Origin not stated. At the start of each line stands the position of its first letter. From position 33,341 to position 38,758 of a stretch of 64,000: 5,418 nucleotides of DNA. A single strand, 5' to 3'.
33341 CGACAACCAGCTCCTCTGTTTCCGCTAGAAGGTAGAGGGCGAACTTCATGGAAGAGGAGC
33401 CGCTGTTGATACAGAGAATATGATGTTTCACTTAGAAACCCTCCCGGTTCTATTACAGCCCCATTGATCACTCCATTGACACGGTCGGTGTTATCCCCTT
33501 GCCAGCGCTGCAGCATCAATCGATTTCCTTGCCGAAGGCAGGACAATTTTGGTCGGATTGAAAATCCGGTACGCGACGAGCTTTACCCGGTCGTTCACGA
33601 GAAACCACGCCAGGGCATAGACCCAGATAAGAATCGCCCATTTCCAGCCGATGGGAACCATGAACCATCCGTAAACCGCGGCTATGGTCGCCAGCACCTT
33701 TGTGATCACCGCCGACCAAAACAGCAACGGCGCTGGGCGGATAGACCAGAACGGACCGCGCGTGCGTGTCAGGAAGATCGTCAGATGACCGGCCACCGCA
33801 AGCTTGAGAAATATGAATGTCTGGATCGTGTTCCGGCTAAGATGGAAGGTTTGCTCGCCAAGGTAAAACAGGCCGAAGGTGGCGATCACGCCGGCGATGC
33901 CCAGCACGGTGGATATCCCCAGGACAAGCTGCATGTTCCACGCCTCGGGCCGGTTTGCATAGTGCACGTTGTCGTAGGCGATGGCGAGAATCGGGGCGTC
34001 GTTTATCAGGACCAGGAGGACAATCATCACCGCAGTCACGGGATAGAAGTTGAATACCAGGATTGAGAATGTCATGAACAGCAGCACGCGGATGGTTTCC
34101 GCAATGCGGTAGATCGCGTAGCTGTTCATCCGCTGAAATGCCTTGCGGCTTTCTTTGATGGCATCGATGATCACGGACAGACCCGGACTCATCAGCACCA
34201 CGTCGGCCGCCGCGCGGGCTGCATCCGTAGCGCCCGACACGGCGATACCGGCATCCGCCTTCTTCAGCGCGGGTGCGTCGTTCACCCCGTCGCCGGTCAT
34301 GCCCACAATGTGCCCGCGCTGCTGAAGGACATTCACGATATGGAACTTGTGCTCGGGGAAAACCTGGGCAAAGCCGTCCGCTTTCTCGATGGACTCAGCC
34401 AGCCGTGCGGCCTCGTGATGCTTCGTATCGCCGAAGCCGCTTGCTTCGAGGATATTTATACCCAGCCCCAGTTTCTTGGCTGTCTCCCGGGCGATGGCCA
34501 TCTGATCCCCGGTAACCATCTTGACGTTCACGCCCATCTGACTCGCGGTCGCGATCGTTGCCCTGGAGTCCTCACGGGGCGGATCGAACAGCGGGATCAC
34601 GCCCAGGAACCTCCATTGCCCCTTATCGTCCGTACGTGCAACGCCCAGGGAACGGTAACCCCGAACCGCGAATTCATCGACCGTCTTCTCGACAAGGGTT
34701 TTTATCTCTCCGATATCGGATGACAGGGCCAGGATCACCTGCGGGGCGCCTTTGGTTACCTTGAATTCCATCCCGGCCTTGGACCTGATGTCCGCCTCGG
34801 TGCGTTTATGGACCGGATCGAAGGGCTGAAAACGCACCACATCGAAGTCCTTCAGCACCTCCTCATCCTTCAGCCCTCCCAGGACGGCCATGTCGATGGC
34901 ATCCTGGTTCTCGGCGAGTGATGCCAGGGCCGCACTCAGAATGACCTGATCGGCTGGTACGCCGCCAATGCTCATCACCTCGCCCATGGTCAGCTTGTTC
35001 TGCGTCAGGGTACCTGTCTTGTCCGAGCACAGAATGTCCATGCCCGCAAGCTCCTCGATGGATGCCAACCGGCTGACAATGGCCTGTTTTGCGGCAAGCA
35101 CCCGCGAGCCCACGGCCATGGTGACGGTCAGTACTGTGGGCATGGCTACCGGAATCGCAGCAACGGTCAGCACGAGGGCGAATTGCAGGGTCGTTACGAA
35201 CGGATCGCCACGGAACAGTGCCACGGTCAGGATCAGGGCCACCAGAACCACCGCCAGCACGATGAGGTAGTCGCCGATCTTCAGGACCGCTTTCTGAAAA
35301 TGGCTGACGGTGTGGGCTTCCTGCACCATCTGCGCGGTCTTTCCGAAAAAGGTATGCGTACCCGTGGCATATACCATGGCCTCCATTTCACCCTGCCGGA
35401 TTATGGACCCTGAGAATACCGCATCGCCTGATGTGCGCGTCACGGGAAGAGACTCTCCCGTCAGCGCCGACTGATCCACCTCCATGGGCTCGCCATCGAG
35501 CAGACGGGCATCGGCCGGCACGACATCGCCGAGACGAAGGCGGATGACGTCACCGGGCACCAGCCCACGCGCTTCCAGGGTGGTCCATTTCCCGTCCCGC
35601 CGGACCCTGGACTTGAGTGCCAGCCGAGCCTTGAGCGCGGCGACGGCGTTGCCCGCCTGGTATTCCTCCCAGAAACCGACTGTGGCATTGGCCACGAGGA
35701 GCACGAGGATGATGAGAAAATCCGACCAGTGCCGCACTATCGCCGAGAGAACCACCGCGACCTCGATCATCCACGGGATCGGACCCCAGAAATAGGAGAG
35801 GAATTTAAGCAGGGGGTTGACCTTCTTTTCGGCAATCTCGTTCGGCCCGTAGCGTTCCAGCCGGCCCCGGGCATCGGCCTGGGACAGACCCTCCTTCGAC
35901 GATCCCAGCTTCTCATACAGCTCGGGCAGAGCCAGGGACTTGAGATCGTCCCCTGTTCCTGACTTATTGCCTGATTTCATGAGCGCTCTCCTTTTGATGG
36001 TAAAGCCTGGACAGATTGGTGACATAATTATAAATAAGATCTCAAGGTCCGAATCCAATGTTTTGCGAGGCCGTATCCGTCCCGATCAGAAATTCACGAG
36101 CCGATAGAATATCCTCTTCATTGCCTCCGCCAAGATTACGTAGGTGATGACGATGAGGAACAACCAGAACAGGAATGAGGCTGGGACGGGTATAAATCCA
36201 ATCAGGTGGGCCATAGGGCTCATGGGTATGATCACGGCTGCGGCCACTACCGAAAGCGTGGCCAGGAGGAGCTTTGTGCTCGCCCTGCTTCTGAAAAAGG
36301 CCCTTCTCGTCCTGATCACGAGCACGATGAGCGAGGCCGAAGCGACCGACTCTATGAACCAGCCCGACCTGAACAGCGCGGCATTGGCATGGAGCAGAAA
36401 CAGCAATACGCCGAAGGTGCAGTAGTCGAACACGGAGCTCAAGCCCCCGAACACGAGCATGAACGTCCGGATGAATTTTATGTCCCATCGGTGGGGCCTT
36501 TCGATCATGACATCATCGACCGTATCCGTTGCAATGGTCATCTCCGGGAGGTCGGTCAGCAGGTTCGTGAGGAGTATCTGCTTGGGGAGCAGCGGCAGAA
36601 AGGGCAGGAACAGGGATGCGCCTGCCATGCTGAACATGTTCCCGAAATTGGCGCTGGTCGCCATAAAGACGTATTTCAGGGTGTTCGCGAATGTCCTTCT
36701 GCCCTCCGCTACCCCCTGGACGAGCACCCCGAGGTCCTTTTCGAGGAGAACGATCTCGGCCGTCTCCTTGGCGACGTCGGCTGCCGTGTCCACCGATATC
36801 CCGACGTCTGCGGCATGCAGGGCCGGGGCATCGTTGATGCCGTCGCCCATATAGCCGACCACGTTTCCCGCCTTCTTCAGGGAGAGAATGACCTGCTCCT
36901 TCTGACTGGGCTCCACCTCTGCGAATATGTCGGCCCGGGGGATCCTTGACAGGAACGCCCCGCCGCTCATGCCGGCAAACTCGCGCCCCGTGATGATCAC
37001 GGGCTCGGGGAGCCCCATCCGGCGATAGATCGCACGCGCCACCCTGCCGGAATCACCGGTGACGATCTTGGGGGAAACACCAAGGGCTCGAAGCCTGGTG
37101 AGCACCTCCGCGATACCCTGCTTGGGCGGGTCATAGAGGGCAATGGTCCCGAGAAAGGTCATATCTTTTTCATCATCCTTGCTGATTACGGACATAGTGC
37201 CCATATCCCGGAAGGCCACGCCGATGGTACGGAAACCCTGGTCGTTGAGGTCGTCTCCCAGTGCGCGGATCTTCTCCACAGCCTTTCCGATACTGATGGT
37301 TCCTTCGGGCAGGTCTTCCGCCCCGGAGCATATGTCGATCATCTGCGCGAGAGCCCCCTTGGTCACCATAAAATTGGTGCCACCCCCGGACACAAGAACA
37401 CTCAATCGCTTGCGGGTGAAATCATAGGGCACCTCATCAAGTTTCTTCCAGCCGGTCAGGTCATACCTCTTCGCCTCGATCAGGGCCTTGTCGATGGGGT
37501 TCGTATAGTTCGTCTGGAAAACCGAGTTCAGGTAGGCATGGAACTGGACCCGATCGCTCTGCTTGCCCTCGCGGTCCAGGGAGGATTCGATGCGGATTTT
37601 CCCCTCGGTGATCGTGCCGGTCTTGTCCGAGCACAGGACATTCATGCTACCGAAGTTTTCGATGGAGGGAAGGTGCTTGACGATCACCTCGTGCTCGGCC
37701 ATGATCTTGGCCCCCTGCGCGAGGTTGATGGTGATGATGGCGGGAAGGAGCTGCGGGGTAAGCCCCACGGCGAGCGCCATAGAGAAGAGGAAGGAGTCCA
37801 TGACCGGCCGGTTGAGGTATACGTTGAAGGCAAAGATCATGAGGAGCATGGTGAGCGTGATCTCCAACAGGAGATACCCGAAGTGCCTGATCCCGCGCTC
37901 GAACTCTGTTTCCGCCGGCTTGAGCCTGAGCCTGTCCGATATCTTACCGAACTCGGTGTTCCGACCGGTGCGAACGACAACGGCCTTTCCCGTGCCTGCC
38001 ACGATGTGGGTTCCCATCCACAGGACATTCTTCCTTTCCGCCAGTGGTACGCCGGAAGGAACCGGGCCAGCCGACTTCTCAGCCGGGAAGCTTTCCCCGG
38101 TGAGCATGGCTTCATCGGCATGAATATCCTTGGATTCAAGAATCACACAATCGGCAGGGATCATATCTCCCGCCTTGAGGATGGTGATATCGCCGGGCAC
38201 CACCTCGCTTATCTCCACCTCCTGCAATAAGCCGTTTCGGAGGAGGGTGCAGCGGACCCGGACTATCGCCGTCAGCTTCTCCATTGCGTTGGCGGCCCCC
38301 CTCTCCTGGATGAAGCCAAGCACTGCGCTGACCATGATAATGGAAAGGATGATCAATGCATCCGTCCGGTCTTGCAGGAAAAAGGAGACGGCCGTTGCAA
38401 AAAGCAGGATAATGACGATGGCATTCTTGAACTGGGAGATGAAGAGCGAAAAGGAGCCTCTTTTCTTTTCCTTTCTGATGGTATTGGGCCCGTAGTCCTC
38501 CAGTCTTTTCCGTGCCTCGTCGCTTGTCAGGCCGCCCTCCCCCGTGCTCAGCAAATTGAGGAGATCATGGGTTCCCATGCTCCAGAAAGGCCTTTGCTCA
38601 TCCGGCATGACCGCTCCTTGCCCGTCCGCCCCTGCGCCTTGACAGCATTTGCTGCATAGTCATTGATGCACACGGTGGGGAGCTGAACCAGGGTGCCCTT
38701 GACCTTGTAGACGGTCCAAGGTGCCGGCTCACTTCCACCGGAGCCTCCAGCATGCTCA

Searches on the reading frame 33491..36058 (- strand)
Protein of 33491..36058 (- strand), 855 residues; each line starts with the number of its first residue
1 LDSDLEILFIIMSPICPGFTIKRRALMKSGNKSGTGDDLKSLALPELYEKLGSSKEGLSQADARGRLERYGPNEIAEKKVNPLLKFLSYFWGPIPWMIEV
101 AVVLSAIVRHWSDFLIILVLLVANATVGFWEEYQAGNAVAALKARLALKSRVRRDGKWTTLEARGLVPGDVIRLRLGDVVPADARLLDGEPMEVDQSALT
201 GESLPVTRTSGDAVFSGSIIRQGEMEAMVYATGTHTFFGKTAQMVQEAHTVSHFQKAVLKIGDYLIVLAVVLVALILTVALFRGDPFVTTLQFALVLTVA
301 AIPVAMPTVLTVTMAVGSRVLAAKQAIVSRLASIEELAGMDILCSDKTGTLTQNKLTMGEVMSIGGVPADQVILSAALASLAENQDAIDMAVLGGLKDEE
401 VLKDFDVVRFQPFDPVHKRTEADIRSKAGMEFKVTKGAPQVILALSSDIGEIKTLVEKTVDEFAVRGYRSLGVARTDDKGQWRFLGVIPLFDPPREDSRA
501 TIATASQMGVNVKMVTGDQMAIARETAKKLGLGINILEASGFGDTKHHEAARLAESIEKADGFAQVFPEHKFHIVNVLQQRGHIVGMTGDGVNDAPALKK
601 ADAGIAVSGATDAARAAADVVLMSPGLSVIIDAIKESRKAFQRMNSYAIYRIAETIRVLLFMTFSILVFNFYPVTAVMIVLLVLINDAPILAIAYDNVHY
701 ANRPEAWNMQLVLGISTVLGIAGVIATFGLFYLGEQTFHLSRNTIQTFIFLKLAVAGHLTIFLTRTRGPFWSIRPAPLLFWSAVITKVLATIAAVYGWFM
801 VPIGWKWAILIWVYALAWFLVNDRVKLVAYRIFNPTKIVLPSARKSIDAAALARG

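Call 6: search_protein_families(library=pfam, proteins=[window:33491-36058:-], max_evalue=0.001)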
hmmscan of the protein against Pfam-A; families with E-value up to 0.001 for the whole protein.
window:33491-36058:- (855 aa): 4 families
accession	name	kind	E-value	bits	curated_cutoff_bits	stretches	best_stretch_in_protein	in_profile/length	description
PF00122.25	E1-E2_ATPase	-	1.3e-51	175.1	28.1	1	149-324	6-181/181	E1-E2 ATPase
PF00690.31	Cation_ATPase_N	-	1.7e-15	56.9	20.4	1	42-105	4-69/69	Cation transporter/ATPase, N-terminus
PF00702.32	Hydrolase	-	4.8e-15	56.9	26.4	1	340-602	1-191/191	haloacid dehalogenase-like hydrolase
PF08282.18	Hydrolase_3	-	0.00069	19.8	20.9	0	588-624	209-245/255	haloacid dehalogenase-like hydrolase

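Call 103: search_protein_families(library=ncbifam, proteins=[window:33491-36058:-], max_evalue=1e-20)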
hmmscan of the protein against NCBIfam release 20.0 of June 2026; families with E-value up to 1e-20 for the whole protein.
window:33491-36058:- (855 aa): 18 families
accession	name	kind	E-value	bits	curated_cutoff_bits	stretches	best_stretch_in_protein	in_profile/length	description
TIGR01647.1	ATPase-IIIA_H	equivalog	0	1059.6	615.5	1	57-796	1-755/755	plasma-membrane proton-efflux P-type ATPase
TIGR01524.1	ATPase-IIIB_Mg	equivalog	1e-102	344.6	610.75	1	46-766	22-792/867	magnesium-translocating P-type ATPase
TIGR01522.1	ATPase-IIA2_Ca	equivalog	7.7e-101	338.2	798.3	2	45-367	10-346/854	calcium-transporting P-type ATPase, PMR1-type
NF011702.0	PRK15122.1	subfamily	1.8e-91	307.5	975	2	214-789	247-856/907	magnesium-translocating P-type ATPase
TIGR01494.1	ATPase_P-type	subfamily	5.3e-91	305.4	62.3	2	117-377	2-248/478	HAD-IC family P-type ATPase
TIGR01116.1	ATPase-IIA1_Ca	equivalog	7e-85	285.7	703.4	2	98-364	14-289/799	calcium-translocating P-type ATPase, SERCA-type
TIGR01525.1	ATPase-IB_hvy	subfamily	6.2e-79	266.3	346.25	2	97-534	4-427/560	heavy metal translocating P-type ATPase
TIGR01517.1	ATPase-IIB_Ca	equivalog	9.3e-69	232.5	507.05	1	49-752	46-802/882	calcium-translocating P-type ATPase, PMCA-type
TIGR01523.1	ATPase-IID_K-Na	equivalog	2.2e-64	217.6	645.05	2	51-247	19-232/997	potassium/sodium efflux P-type ATPase, fungal-type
TIGR01106.1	ATPase-IIC_X-K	subfamily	2.5e-59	201.1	946.1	1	40-361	18-365/997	Na,H/K antiporter P-type ATPase subunit alpha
TIGR01512.1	ATPase-IB2_Cd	subfamily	2.4e-56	191.4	313.5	1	97-362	4-256/494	cadmium family heavy metal-translocating P-type ATPase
TIGR01511.1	ATPase-IB1_Cu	subfamily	1.8e-53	182.3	397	1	110-392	38-308/542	copper-translocating P-type ATPase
TIGR01657.1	P-ATPase-V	hypoth_equivalog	8e-53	179.3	618.25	0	547-672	767-888/1055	ATP13A2 family polyamine export P-type ATPase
TIGR01497.1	kdpB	equivalog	1.7e-42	145.4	527.9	1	123-538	80-491/675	potassium-transporting ATPase subunit KdpB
NF008262.1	PRK11033.1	equivalog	1.7e-39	135.9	1005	1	115-532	199-598/731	zinc/cadmium/mercury/lead-transporting ATPase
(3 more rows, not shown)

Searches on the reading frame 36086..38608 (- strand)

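Call 6: search_protein_families(library=pfam, proteins=[window:36086-38608:-], max_evalue=0.001)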
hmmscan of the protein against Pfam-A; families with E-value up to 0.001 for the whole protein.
window:36086-38608:- (840 aa): 5 families
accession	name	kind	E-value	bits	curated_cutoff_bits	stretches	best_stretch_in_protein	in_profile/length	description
PF00122.25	E1-E2_ATPase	-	2e-45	155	28.1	1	119-306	6-181/181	E1-E2 ATPase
PF00689.26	Cation_ATPase_C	-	1.6e-19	70.8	27.3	1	670-833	1-175/175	Cation transporting ATPase, C-terminus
PF00690.31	Cation_ATPase_N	-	5.4e-19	68.1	20.4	1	8-75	1-69/69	Cation transporter/ATPase, N-terminus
PF00702.32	Hydrolase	-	2e-14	54.9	26.4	1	323-601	2-191/191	haloacid dehalogenase-like hydrolase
PF13246.12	Cation_ATPase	-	8.1e-05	23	21.7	1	386-428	45-89/91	Cation transport ATPase (P-type)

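Call 103: search_protein_families(library=ncbifam, proteins=[window:36086-38608:-], max_evalue=1e-20)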
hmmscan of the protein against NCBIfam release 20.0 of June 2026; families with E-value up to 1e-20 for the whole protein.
window:36086-38608:- (840 aa): 18 families
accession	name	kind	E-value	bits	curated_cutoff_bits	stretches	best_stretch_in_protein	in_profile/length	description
TIGR01524.1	ATPase-IIIB_Mg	equivalog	1.9e-241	803.5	610.75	1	11-836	18-862/867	magnesium-translocating P-type ATPase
NF011702.0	PRK15122.1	subfamily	1.9e-222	740.9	975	1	15-836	38-901/907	magnesium-translocating P-type ATPase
TIGR01647.1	ATPase-IIIA_H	equivalog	2.8e-137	459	615.5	1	26-794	1-752/755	plasma-membrane proton-efflux P-type ATPase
TIGR01522.1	ATPase-IIA2_Ca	equivalog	2.4e-118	396.2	798.3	1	22-712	19-721/854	calcium-transporting P-type ATPase, PMR1-type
TIGR01116.1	ATPase-IIA1_Ca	equivalog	1.3e-103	347.6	703.4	2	57-339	2-282/799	calcium-translocating P-type ATPase, SERCA-type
TIGR01523.1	ATPase-IID_K-Na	equivalog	7.4e-89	298.6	645.05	2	25-230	25-233/997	potassium/sodium efflux P-type ATPase, fungal-type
TIGR01517.1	ATPase-IIB_Ca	equivalog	1.7e-75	254.8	507.05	1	24-705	53-752/882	calcium-translocating P-type ATPase, PMCA-type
TIGR01494.1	ATPase_P-type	subfamily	1.2e-72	245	62.3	2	87-533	2-365/478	HAD-IC family P-type ATPase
TIGR01106.1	ATPase-IIC_X-K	subfamily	2.3e-65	221.1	946.1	1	24-340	34-362/997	Na,H/K antiporter P-type ATPase subunit alpha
TIGR01525.1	ATPase-IB_hvy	subfamily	8.7e-63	213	346.25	2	67-533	4-426/560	heavy metal translocating P-type ATPase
TIGR01657.1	P-ATPase-V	hypoth_equivalog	6.5e-57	192.8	618.25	1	22-346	136-472/1055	ATP13A2 family polyamine export P-type ATPase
TIGR01512.1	ATPase-IB2_Cd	subfamily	8.9e-45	153.3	313.5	1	66-341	3-253/494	cadmium family heavy metal-translocating P-type ATPase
TIGR01511.1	ATPase-IB1_Cu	subfamily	6e-44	150.8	397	0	560-653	409-499/542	copper-translocating P-type ATPase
NF008262.1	PRK11033.1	equivalog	1.3e-32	113.1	1005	0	61-377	175-477/731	zinc/cadmium/mercury/lead-transporting ATPase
NF033775.1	P_type_ZntA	exception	1.4e-30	106.3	1240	0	62-380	181-486/732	Zn(II)/Cd(II)/Pb(II) translocating P-type ATPase ZntA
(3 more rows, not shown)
